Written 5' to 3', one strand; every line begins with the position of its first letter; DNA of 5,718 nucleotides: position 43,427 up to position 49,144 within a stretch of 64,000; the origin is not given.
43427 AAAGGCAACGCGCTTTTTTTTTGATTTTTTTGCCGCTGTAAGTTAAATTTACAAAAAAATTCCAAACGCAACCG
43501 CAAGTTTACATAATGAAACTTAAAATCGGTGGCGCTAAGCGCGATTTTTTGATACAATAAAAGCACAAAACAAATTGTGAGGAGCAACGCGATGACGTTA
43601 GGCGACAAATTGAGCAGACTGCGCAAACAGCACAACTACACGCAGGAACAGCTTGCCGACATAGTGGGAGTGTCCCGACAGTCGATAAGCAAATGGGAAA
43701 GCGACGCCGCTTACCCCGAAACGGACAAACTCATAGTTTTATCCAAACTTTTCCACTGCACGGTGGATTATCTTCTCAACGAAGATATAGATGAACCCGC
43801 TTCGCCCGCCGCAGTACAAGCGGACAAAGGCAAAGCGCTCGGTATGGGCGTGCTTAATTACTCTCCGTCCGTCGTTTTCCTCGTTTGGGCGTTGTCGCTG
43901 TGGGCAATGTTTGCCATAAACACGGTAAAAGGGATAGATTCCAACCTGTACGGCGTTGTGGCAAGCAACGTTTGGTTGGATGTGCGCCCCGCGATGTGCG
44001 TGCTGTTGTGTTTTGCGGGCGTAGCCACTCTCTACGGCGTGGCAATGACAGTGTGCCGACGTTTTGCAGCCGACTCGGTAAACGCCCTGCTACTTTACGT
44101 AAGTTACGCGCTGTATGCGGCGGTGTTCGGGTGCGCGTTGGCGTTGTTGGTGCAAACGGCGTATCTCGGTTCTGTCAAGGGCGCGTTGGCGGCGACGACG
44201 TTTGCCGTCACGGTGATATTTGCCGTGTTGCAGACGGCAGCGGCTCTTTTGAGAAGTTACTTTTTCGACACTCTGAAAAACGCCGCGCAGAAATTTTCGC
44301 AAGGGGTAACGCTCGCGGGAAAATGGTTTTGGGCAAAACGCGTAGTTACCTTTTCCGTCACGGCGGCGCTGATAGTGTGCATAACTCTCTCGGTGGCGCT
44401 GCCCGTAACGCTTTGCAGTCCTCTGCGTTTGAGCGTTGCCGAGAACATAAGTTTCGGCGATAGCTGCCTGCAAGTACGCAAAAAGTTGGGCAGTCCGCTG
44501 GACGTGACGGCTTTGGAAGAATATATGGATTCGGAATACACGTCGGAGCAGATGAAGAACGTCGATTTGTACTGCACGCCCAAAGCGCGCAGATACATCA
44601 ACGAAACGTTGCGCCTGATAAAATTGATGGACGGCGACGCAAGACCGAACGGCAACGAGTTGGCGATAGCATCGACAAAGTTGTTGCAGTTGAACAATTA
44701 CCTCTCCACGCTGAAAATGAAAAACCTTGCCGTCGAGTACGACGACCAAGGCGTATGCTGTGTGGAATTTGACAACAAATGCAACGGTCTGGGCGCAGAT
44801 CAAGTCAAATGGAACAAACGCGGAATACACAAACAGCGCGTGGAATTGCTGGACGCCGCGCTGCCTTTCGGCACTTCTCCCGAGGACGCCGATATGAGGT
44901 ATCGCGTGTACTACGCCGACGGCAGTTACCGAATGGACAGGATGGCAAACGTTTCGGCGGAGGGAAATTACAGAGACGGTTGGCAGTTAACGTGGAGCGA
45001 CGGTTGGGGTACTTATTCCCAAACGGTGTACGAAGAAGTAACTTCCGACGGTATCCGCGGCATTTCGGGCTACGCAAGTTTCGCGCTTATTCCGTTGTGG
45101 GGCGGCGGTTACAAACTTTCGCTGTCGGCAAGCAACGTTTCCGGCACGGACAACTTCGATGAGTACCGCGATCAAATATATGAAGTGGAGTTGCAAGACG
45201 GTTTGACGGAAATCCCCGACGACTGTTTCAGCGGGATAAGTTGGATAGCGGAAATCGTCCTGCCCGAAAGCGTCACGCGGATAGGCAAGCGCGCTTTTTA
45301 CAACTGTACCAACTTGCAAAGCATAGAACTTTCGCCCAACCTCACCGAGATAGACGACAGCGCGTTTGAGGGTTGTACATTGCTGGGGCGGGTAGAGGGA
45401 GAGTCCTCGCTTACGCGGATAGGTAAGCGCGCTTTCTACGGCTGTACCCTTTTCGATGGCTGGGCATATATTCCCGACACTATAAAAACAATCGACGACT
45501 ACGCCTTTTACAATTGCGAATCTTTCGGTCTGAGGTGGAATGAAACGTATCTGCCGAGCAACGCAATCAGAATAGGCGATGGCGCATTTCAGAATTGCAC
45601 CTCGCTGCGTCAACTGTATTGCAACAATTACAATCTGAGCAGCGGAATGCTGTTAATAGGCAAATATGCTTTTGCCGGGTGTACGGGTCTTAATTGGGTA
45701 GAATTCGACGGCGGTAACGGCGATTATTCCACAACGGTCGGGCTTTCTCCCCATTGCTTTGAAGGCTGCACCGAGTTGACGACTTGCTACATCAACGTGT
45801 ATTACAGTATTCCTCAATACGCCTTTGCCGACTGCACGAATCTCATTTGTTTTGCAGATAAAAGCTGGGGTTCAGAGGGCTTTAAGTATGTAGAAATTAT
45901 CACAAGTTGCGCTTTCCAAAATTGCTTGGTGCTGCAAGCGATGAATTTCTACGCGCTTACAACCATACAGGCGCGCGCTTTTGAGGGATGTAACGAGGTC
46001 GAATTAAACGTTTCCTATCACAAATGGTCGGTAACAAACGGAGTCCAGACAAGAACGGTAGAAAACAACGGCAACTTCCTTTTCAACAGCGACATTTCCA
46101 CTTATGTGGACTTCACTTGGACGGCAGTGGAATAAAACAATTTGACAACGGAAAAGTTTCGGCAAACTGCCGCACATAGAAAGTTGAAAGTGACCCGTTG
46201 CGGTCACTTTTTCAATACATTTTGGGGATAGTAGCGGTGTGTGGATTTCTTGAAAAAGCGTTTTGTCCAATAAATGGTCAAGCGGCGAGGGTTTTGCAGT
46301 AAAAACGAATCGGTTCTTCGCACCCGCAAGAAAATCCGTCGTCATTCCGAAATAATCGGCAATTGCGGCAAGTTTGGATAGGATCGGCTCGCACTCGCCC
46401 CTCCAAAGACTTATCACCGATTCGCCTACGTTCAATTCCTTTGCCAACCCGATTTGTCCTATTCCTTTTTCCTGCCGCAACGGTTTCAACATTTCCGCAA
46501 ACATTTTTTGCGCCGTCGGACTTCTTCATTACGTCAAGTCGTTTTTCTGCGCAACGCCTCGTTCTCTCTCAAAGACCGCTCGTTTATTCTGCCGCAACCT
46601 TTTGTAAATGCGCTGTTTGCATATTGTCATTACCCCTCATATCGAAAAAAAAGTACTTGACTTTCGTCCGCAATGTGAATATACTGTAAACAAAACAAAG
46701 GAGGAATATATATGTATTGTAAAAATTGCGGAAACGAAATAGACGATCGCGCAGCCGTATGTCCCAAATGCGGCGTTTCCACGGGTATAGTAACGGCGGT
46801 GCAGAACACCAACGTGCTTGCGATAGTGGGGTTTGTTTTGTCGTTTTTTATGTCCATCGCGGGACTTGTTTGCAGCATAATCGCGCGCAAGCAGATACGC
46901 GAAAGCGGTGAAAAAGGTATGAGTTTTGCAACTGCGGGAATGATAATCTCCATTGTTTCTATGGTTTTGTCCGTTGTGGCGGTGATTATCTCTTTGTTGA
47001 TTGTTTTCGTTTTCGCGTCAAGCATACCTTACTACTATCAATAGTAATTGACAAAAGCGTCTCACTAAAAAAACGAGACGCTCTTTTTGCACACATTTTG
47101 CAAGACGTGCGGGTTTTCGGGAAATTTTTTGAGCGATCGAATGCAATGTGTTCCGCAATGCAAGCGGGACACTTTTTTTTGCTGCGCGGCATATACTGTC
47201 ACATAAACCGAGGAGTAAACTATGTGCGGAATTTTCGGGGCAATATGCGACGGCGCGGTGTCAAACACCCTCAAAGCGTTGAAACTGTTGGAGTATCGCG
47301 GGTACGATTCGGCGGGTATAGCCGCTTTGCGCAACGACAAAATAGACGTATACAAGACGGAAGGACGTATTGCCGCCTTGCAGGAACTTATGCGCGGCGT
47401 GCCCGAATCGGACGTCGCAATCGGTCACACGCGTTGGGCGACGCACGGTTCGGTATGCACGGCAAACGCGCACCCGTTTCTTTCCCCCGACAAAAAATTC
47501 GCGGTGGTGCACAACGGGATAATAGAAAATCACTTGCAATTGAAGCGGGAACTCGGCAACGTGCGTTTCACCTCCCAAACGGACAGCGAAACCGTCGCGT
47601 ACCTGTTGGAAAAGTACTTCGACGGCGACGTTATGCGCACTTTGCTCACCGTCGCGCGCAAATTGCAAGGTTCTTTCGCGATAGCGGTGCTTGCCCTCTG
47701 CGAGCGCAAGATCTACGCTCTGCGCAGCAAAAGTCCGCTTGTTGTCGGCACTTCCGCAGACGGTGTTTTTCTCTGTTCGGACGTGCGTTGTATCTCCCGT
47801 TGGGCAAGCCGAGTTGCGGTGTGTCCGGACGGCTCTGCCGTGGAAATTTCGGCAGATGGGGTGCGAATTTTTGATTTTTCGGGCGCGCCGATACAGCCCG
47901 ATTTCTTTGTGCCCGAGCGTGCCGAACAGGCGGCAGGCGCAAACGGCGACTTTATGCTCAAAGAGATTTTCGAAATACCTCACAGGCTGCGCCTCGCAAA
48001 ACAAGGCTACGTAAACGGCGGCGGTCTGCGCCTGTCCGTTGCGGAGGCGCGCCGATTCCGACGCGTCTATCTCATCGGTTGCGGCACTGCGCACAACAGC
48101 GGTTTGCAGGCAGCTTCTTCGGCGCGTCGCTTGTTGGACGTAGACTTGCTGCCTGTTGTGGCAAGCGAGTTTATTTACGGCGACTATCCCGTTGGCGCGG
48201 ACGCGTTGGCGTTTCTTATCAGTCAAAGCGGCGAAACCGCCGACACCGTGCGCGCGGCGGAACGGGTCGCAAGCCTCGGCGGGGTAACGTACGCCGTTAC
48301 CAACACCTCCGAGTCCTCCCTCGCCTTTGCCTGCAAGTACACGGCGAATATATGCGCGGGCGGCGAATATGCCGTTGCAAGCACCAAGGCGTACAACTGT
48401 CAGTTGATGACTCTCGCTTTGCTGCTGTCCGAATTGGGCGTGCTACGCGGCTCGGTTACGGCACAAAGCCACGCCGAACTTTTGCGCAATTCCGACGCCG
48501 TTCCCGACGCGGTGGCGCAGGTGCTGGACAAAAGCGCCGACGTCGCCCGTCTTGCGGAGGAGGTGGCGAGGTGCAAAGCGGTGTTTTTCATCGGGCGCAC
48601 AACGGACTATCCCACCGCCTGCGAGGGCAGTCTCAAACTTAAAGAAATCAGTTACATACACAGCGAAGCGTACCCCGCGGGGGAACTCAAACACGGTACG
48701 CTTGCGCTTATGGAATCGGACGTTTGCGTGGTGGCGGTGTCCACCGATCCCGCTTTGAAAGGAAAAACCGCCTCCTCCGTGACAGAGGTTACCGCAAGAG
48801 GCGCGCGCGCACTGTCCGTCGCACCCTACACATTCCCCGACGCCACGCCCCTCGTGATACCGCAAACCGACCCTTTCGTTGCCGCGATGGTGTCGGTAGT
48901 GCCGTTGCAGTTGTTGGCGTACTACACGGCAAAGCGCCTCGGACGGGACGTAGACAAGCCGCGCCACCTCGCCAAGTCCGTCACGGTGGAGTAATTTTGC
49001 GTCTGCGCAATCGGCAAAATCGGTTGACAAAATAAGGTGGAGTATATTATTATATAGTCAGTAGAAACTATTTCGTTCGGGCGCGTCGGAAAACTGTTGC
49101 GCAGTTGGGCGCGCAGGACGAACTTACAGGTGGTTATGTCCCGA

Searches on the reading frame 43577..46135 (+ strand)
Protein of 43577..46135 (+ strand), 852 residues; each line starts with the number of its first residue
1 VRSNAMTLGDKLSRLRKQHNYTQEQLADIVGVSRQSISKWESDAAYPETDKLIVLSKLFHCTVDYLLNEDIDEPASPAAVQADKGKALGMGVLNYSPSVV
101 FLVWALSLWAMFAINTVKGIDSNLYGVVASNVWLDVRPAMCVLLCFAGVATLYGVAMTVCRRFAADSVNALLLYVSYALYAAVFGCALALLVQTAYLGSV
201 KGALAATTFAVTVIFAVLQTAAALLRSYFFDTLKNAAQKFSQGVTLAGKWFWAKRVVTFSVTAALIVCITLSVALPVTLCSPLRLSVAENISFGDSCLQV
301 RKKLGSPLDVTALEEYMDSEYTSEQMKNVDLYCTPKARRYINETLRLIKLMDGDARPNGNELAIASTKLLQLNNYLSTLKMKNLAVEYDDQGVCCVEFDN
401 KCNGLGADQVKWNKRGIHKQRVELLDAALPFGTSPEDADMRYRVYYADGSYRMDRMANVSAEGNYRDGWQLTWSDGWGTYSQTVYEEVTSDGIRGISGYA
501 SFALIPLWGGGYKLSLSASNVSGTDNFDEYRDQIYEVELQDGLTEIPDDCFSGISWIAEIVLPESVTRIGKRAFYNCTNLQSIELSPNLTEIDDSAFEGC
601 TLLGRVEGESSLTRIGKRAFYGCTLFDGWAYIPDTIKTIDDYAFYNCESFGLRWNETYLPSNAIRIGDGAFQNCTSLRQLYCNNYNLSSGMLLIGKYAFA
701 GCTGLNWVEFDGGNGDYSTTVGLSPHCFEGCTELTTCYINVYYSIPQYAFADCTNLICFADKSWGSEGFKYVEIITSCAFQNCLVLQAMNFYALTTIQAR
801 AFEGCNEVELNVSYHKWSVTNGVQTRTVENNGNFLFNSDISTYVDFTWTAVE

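Call 20: search_protein_families(library=pfam, proteins=[window:43577-46135:+])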
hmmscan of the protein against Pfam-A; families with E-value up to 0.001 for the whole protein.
window:43577-46135:+ (852 aa): 8 families
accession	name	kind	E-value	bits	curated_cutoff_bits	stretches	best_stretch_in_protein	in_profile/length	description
PF13306.12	LRR_5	-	3.8e-49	166.3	27.7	2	533-649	12-125/127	BspA type Leucine rich repeat region (6 copies)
PF01381.28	HTH_3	-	9.4e-14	51.6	23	1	13-66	2-55/55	Helix-turn-helix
PF12844.13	HTH_19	-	1.5e-09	38.1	30.2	1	9-68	1-60/64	Helix-turn-helix domain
PF13855.12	LRR_8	-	5.2e-08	33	27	0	566-603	13-51/61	Leucine rich repeat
PF13560.12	HTH_31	-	1.2e-06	29.2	27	1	8-58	2-53/64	Helix-turn-helix domain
PF13443.12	HTH_26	-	2.6e-05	24.8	22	1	11-64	1-55/63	Cro/C1-type HTH DNA-binding domain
PF17762.8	HTH_ParB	-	0.00043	20.8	22.6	0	10-38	10-38/102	ParB HTH domain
PF12799.13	LRR_4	-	0.00081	20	27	0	659-686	8-34/44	Leucine Rich repeats (2 copies)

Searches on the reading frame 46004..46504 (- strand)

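Call 53: search_protein_families(library=pfam, proteins=[window:46004-46504:-])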
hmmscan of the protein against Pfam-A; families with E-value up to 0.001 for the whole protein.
window:46004-46504:- (166 aa): 1 family
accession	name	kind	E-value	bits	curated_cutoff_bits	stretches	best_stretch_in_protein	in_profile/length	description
PF05269.17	Phage_CII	-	0.00052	20.6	21.3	1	16-62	25-70/91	Bacteriophage CII protein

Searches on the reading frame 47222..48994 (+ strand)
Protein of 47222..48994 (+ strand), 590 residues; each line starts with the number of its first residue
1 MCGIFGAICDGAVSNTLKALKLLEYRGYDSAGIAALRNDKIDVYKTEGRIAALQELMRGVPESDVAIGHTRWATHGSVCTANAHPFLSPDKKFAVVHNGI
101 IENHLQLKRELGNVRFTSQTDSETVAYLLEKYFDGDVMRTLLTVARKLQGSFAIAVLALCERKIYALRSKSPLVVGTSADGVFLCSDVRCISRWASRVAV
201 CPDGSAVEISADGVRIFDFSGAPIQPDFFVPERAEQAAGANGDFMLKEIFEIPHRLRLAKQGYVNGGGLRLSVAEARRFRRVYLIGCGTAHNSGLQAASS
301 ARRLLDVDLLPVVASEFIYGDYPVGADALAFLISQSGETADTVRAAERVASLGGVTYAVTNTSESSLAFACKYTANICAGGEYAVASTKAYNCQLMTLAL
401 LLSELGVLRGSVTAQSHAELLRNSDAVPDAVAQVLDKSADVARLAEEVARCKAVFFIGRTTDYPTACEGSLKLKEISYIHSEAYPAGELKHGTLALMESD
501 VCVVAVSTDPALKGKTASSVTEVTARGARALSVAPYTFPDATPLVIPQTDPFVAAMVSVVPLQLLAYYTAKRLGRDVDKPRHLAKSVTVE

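Call 53: search_protein_families(library=pfam, proteins=[window:47222-48994:+])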
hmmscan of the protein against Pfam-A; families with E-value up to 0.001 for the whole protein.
window:47222-48994:+ (590 aa): 4 families
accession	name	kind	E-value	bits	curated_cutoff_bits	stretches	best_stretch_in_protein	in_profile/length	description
PF01380.27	SIS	-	1.6e-34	119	25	2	280-402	6-129/131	SIS domain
PF13522.11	GATase_6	-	1.8e-18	67.3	27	1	62-182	9-125/130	Glutamine amidotransferase domain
PF13537.11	GATase_7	-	6.9e-14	52.4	25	1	80-191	10-121/123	Glutamine amidotransferase domain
PF13230.11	GATase_4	-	1.6e-05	24.5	23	1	32-129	37-138/272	Glutamine amidotransferases class-II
